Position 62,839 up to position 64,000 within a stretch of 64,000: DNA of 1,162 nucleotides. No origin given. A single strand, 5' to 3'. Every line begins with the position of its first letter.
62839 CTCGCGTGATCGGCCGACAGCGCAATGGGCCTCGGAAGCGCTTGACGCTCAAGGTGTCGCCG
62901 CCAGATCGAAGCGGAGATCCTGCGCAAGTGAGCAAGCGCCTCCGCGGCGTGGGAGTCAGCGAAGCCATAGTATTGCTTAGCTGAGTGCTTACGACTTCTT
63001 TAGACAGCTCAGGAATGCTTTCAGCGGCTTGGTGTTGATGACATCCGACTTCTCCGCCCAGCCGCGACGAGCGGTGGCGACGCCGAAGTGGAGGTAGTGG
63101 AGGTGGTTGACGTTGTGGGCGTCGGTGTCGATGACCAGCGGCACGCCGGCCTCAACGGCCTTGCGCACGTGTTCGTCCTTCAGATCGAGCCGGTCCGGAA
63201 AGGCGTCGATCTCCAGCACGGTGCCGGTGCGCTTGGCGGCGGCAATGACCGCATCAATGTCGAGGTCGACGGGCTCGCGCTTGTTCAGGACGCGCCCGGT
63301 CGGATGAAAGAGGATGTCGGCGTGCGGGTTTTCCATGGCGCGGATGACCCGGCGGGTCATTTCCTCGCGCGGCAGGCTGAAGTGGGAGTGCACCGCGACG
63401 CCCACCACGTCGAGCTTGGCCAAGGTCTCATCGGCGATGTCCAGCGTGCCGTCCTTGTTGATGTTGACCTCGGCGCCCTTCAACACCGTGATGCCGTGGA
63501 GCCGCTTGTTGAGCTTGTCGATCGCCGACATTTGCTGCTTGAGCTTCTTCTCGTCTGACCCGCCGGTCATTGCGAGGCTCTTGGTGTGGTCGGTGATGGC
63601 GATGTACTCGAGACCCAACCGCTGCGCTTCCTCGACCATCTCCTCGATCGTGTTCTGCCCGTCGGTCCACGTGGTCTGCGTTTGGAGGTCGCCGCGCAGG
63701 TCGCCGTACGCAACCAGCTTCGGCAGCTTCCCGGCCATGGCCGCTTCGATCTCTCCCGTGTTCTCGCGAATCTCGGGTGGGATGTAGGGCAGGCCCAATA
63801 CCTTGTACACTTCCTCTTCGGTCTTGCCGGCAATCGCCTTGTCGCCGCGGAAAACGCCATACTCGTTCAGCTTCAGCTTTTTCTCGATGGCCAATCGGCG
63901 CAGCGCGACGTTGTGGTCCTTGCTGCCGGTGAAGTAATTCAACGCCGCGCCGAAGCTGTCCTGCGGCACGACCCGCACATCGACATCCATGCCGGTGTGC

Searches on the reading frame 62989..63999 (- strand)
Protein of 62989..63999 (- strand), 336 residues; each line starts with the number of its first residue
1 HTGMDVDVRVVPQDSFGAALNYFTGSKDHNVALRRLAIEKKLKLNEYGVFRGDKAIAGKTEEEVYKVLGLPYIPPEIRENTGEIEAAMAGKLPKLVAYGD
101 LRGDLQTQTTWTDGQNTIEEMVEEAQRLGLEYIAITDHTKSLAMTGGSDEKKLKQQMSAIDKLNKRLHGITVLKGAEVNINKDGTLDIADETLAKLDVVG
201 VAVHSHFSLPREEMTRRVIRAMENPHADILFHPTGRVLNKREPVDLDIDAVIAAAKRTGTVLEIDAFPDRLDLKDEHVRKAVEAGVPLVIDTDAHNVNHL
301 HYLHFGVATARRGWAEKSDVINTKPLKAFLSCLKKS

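Call 6: search_protein_families(library=ncbifam, proteins=[window:62989-63999:-], max_evalue=0.00001)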
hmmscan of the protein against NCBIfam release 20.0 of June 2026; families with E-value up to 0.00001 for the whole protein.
window:62989-63999:- (336 aa): 6 families
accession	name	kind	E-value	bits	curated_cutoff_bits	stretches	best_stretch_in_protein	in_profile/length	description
NF006375.0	PRK08609.1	equivalog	2.5e-106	356.5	426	1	4-335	238-569/571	DNA polymerase/3'-5' exonuclease PolX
NF005928.0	PRK07945.1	equivalog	8.6e-66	222.6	250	1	99-331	96-332/337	PHP domain-containing protein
NF006702.0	PRK09248.1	domain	6.2e-24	84.8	264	1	114-330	17-229/246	PHP domain-containing protein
NF006251.0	PRK08392.1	equivalog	2.4e-21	76.2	212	1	104-321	3-211/216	hypothetical protein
NF004981.0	PRK06361.1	equivalog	4.9e-09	35.9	117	1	104-300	3-181/217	histidinol phosphate phosphatase domain-containing protein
TIGR01856.1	hisJ_fam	subfamily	8.9e-08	32.1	90.2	0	112-197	11-101/252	histidinol-phosphatase HisJ family protein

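Call 7: search_protein_families(library=pfam, proteins=[window:62989-63999:-], max_evalue=0.0001)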
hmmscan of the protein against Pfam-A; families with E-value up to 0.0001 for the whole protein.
window:62989-63999:- (336 aa): 2 families
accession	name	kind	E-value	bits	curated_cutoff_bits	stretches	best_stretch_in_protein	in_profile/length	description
PF14791.11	DNA_pol_B_thumb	-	4.4e-25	87.8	25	1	19-79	1-63/63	DNA polymerase beta thumb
PF02811.25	PHP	-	2e-09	38.5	26.4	1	107-183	6-68/164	PHP domain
